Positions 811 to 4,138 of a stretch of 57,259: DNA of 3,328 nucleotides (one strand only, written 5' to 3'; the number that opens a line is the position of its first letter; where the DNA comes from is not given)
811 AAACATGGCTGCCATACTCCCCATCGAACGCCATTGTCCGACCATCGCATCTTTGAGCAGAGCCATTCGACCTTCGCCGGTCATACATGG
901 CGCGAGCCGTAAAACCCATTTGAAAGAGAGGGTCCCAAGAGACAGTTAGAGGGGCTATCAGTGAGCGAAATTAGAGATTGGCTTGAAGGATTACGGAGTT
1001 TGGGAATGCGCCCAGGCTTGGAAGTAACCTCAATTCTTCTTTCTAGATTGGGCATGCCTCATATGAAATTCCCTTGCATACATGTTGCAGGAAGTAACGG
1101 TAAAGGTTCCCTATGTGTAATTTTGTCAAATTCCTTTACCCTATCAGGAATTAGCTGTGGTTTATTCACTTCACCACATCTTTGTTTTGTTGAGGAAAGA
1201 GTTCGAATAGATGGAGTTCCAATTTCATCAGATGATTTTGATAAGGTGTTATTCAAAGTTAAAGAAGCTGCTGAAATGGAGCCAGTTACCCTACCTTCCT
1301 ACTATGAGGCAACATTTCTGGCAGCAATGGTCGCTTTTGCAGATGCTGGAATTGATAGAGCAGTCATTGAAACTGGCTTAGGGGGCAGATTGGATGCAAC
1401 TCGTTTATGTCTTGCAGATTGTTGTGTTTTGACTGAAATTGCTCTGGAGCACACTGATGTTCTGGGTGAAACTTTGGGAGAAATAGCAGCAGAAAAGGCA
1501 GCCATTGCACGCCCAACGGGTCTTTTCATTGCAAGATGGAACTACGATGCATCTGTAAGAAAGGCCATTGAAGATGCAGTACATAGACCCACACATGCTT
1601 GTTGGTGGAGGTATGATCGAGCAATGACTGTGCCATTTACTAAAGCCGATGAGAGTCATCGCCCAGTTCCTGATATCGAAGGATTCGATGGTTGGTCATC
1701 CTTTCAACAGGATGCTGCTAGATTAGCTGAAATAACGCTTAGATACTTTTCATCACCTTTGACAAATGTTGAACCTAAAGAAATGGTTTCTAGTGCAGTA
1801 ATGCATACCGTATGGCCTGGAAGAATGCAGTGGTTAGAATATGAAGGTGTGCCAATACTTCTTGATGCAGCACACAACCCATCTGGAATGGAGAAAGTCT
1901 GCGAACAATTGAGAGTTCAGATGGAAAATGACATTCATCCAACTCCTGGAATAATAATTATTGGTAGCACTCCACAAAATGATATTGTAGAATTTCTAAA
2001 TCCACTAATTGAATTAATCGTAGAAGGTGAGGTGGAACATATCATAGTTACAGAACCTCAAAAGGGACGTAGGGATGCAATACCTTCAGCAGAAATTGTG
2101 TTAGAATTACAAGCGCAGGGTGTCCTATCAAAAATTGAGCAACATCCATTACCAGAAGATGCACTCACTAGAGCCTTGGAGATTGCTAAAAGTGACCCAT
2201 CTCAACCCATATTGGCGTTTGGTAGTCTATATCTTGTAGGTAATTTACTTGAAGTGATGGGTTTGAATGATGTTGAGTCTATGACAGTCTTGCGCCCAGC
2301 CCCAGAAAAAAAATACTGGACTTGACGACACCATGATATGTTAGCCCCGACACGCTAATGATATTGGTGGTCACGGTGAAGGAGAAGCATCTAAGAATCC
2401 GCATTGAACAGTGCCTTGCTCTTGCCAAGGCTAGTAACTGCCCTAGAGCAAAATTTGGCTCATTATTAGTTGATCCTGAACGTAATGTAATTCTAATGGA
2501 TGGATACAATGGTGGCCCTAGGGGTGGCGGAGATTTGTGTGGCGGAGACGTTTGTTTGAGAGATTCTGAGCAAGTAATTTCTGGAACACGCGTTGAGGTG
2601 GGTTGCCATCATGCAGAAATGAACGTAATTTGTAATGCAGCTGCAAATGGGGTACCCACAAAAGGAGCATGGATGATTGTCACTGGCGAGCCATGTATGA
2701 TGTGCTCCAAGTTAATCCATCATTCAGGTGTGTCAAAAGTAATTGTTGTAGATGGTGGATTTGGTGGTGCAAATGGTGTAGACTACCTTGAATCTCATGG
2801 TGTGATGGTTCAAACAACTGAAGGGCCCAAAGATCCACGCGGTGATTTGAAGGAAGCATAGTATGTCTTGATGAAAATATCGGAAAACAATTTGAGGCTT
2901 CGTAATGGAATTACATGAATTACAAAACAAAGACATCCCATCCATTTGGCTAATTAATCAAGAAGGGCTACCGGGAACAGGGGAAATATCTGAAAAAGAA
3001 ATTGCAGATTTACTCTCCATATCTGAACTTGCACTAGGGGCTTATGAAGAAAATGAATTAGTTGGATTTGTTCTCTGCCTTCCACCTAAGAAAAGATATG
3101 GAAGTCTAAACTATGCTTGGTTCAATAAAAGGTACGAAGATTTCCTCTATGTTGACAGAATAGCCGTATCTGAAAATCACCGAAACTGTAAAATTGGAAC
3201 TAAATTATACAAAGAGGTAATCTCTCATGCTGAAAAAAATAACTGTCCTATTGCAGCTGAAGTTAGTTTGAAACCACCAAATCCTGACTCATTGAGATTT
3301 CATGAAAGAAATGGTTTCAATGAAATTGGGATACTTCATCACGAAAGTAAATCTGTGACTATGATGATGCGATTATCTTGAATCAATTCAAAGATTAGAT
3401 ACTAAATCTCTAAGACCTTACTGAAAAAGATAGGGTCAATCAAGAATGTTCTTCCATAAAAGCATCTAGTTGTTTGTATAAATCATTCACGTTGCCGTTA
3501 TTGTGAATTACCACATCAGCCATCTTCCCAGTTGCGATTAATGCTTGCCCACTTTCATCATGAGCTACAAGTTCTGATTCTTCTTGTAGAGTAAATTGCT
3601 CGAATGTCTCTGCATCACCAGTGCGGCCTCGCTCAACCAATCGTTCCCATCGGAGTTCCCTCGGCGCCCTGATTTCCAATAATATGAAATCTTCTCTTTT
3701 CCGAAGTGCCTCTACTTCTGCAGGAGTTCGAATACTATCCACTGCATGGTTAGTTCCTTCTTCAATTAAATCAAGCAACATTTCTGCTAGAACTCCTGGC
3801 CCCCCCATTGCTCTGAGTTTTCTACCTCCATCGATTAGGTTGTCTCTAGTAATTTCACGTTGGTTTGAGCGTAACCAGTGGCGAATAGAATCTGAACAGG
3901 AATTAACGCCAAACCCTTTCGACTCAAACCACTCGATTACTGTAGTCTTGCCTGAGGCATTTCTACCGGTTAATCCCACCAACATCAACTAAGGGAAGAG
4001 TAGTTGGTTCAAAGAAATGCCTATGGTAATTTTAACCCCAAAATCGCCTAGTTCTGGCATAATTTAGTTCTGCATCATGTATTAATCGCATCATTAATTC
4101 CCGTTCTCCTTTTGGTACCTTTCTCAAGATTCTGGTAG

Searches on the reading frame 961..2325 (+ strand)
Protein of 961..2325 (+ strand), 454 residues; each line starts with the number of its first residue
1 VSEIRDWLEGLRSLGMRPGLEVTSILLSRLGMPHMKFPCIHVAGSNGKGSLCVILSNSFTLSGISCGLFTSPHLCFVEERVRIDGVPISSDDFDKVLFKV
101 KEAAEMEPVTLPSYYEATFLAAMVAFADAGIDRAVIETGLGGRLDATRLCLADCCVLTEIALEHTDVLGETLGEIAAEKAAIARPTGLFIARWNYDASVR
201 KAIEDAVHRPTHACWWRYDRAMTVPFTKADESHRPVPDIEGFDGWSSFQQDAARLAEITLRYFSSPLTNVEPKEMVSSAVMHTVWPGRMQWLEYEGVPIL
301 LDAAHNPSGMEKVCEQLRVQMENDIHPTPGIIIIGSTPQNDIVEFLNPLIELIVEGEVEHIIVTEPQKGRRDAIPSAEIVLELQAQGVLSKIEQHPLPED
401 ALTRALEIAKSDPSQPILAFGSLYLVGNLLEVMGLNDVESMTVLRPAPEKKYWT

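Call 67: search_protein_families(library=pfam, proteins=[window:961-2325:+], max_evalue=0.001)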
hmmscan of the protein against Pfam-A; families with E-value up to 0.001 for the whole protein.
window:961-2325:+ (454 aa): 1 family
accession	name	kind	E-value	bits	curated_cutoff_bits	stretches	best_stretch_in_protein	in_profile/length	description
PF02875.26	Mur_ligase_C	-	5.4e-09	37.4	28.4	1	287-422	1-126/127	Mur ligase, glutamate ligase domain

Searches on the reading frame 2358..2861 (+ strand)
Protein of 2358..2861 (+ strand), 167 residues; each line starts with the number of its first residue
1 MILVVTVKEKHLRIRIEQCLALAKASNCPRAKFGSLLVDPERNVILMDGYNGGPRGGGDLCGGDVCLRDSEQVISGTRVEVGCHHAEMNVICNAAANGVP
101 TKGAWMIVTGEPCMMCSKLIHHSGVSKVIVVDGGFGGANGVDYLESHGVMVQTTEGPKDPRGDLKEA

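Call 67: search_protein_families(library=pfam, proteins=[window:2358-2861:+], max_evalue=0.001)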
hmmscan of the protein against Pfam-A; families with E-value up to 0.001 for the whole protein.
window:2358-2861:+ (167 aa): 3 families
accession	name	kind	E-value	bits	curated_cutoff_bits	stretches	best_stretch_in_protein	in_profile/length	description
PF00383.29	dCMP_cyt_deam_1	-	3.1e-19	69.2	25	1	16-131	8-101/102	Cytidine and deoxycytidylate deaminase zinc-binding region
PF14437.12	MafB19-deam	-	9.2e-08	32.5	27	1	23-133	15-102/142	MafB19-like deaminase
PF14439.12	Bd3614-deam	-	0.00034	21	38.5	1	82-126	33-80/113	Bd3614-like deaminase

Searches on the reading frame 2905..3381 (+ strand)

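Call 67: search_protein_families(library=pfam, proteins=[window:2905-3381:+], max_evalue=0.001)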
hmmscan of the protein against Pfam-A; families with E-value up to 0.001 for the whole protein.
window:2905-3381:+ (158 aa): 3 families
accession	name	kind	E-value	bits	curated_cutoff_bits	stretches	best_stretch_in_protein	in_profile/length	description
PF00583.31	Acetyltransf_1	-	7.5e-15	55.7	20.7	1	40-138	32-116/116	Acetyltransferase (GNAT) family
PF13508.13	Acetyltransf_7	-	2.7e-09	37.7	27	1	45-139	7-83/84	Acetyltransferase (GNAT) domain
PF13673.13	Acetyltransf_10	-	4.1e-06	27.2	23.6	1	40-155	30-124/128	Acetyltransferase (GNAT) domain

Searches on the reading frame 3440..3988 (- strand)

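Call 67: search_protein_families(library=pfam, proteins=[window:3440-3988:-], max_evalue=0.001)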
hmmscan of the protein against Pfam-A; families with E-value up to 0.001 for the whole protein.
window:3440-3988:- (182 aa): 2 families
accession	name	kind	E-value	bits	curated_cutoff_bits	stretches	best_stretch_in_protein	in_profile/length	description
PF13238.12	AAA_18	-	6.6e-07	30.3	29.4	1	4-123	1-114/128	AAA domain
PF01121.26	CoaE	-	2.9e-05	24.3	27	0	2-40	1-38/180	Dephospho-CoA kinase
